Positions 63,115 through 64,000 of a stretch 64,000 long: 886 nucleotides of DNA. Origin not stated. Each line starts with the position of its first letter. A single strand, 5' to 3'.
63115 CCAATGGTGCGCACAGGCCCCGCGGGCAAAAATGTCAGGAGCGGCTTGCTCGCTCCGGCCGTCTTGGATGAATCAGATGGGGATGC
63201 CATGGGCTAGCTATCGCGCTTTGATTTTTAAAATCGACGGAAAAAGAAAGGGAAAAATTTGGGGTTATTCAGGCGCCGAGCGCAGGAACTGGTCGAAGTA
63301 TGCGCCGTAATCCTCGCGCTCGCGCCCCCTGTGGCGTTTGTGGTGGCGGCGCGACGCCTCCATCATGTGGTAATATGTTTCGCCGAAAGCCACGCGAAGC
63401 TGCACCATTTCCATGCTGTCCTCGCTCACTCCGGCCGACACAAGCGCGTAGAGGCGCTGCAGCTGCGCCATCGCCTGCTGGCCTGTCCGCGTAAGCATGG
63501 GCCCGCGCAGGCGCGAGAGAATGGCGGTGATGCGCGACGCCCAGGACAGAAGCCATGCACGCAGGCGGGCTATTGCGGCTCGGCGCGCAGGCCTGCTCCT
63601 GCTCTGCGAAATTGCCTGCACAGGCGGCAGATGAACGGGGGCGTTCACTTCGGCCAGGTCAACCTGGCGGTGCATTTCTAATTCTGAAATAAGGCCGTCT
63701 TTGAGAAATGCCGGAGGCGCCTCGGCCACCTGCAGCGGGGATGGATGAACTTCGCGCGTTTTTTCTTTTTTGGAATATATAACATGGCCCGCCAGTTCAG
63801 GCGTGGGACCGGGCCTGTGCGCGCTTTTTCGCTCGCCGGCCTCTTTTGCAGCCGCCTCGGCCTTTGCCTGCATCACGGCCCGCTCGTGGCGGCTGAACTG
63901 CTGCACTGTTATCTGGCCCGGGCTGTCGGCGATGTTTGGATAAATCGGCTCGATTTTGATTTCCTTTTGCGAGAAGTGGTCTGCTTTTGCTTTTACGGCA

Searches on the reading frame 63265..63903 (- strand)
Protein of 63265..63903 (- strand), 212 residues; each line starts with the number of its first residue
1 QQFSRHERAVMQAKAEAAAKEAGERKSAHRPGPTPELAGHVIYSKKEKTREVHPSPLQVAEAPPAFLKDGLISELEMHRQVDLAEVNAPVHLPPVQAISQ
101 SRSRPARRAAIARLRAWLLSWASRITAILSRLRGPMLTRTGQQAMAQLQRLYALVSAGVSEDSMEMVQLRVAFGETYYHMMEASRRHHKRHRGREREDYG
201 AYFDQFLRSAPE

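Call 78: find_encoding_contigs(protein=window:63265-63903:-, flank=10000, max_places=1)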
Protein window:63265-63903:- (212 aa): no gene with exactly this product is on record in the collection.
